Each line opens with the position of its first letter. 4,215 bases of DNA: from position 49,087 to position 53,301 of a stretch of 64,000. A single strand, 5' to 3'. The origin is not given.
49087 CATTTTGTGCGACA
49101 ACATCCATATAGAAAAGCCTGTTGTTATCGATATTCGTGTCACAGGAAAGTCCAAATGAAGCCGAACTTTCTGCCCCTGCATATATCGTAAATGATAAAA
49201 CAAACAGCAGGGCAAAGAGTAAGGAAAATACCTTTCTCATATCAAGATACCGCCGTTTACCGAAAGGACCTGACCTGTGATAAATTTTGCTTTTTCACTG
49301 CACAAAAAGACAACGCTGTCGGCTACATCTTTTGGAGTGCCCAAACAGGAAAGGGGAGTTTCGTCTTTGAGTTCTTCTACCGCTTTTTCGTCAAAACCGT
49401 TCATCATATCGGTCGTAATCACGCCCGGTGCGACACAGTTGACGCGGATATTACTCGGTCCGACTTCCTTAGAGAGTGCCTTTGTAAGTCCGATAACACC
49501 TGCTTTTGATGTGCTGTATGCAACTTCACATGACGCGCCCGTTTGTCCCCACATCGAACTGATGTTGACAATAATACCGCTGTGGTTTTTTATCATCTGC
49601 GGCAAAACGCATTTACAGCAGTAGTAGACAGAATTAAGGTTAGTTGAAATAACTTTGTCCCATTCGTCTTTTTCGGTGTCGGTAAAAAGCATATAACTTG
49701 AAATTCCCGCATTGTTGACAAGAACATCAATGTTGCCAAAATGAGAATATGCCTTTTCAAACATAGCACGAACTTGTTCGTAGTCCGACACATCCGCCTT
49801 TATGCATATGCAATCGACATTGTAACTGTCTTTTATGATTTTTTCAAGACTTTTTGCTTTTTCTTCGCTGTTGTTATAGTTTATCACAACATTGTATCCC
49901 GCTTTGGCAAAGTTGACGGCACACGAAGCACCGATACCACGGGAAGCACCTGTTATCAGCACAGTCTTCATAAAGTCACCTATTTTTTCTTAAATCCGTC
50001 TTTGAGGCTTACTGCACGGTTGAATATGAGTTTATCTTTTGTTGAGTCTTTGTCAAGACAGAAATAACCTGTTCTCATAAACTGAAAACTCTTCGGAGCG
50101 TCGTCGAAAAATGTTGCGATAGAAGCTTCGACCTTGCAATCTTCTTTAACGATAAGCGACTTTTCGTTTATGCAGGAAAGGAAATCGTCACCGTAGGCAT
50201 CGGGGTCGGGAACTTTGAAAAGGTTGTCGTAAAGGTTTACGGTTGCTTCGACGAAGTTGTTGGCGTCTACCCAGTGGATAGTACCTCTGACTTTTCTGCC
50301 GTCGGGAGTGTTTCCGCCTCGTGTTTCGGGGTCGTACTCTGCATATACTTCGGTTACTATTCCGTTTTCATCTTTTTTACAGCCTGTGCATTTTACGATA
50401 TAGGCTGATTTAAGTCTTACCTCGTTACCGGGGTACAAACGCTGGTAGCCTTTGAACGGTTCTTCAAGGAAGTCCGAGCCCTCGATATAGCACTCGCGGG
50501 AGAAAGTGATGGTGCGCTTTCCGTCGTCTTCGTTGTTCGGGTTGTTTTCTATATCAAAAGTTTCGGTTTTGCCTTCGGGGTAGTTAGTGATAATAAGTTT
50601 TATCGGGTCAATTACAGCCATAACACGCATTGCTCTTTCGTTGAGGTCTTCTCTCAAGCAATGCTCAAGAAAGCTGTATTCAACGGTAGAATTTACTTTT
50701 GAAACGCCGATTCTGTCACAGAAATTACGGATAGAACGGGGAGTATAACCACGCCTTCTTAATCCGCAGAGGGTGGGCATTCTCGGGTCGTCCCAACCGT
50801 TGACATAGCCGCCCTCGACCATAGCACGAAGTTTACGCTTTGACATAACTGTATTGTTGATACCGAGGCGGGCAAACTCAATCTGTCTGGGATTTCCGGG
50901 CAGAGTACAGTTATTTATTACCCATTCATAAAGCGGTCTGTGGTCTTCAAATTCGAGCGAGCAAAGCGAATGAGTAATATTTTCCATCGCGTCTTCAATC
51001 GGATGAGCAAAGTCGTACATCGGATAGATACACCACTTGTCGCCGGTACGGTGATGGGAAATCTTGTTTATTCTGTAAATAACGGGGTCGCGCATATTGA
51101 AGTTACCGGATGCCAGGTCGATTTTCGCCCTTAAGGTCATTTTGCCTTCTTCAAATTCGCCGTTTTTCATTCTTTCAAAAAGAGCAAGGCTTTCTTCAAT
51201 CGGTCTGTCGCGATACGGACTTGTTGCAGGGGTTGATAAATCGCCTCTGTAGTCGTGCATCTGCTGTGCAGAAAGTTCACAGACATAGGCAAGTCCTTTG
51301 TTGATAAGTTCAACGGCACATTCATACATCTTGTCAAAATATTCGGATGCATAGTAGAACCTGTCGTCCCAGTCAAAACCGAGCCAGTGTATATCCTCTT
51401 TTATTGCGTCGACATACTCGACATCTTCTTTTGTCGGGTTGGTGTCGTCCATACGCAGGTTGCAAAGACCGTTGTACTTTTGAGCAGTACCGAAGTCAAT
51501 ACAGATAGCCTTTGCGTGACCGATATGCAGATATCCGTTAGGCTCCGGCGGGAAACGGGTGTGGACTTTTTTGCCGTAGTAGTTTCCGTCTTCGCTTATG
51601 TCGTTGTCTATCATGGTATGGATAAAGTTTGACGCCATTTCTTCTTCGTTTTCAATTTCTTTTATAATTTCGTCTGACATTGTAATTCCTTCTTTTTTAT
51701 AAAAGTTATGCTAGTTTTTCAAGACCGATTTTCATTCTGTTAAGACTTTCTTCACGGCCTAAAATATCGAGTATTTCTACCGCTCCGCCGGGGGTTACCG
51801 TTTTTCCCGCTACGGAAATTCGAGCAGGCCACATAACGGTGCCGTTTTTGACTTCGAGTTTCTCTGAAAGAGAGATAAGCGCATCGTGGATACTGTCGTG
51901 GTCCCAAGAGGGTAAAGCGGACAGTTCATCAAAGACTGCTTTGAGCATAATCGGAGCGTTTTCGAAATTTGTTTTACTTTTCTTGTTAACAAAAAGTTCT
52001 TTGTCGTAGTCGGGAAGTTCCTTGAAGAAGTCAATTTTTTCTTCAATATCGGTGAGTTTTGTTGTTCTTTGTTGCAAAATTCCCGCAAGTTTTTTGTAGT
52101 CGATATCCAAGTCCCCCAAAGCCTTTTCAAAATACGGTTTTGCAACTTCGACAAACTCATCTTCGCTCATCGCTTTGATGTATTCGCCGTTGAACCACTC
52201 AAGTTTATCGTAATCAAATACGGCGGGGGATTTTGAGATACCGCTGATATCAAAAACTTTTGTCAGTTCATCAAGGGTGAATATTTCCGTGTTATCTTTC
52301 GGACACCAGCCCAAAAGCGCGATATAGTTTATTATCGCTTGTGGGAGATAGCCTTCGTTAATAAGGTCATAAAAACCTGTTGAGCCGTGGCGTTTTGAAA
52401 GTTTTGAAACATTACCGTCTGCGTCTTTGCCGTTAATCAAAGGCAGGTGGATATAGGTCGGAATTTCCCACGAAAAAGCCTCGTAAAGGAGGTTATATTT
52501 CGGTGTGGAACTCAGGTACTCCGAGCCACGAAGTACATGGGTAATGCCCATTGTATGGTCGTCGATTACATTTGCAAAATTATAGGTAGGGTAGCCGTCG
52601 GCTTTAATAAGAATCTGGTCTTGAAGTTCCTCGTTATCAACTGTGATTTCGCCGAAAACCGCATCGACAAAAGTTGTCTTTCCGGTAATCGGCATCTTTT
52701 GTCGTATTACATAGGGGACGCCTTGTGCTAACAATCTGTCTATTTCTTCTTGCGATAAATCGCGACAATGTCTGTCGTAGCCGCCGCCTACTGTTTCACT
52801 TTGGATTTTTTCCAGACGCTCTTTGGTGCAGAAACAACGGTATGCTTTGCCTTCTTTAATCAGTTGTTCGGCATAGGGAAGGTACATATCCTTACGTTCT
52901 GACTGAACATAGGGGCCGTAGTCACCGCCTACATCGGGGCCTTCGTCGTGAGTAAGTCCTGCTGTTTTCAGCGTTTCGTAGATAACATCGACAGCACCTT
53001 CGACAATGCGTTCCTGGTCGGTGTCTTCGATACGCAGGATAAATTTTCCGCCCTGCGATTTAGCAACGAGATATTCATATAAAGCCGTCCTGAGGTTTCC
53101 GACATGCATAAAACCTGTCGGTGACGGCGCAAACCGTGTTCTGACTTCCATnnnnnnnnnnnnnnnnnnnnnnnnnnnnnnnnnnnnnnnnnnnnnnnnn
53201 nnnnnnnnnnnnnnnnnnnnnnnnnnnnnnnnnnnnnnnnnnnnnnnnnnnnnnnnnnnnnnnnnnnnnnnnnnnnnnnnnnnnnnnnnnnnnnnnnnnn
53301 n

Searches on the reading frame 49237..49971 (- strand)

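Call 66: search_protein_families(library=pfam, proteins=[window:49237-49971:-], max_evalue=0.01)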
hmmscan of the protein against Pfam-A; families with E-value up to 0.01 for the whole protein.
window:49237-49971:- (244 aa): 7 families
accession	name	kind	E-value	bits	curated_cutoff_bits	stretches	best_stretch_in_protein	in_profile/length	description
PF13561.12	adh_short_C2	-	7.4e-70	235.6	27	1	8-242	1-235/236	Enoyl-(Acyl carrier protein) reductase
PF00106.31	adh_short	-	1.9e-63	213.9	26.6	1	2-195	1-192/195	short chain dehydrogenase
PF08659.16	KR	-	3.1e-13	50.5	22.6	1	3-156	2-153/180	KR domain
PF23441.1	SDR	-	6.1e-05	23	27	1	153-243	164-256/258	SDR-like rossmann domain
PF01370.27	Epimerase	-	0.0002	21.3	20.9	1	4-123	1-107/240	NAD dependent epimerase/dehydratase family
PF02719.21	Polysacc_synt_2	-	0.00034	20.3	20.2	1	4-74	1-76/293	Polysaccharide biosynthesis protein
PF16363.11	GDP_Man_Dehyd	-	0.0013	18.7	27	1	5-74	1-74/332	GDP-mannose 4,6 dehydratase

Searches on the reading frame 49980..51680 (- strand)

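Call 57: search_protein_families(library=pfam, proteins=[window:49980-51680:-], max_evalue=0.000001)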
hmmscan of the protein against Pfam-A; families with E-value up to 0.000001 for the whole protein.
window:49980-51680:- (566 aa): 3 families
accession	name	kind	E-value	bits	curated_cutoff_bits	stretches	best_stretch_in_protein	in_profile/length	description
PF00749.27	tRNA-synt_1c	-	1.8e-112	375.8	23.4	1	38-347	1-313/314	tRNA synthetases class I (E and Q), catalytic domain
PF03950.23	tRNA-synt_1c_C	-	1.5e-29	102.5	23.9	1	350-450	1-91/91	tRNA synthetases class I (E and Q), anti-codon binding domain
PF20974.2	tRNA-synt_1c_C2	-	5.4e-17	62.7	23.9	1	467-543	1-69/69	tRNA synthetases class I (E and Q), anti-codon binding domain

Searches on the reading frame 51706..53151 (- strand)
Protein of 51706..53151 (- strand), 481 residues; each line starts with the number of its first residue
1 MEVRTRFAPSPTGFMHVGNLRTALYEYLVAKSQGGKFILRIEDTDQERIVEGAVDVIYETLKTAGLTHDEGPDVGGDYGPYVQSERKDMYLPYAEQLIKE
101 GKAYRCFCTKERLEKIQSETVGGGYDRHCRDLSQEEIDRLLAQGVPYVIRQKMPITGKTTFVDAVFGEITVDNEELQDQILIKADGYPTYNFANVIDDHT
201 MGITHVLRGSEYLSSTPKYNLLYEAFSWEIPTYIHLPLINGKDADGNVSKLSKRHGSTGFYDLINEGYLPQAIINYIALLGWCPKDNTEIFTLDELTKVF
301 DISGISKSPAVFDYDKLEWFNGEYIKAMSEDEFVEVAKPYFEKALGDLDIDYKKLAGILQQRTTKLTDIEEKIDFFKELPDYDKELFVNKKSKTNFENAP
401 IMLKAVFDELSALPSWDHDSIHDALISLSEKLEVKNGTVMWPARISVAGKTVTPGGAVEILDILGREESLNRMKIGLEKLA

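Call 57: search_protein_families(library=pfam, proteins=[window:51706-53151:-], max_evalue=0.000001)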
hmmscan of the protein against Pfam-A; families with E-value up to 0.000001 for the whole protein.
window:51706-53151:- (481 aa): 2 families
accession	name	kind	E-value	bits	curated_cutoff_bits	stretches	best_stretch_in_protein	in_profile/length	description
PF00749.27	tRNA-synt_1c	-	3.4e-102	342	23.4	1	2-319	1-314/314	tRNA synthetases class I (E and Q), catalytic domain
PF19269.4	Anticodon_2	-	5.4e-39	134.2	23.6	1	332-476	1-140/141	Anticodon binding domain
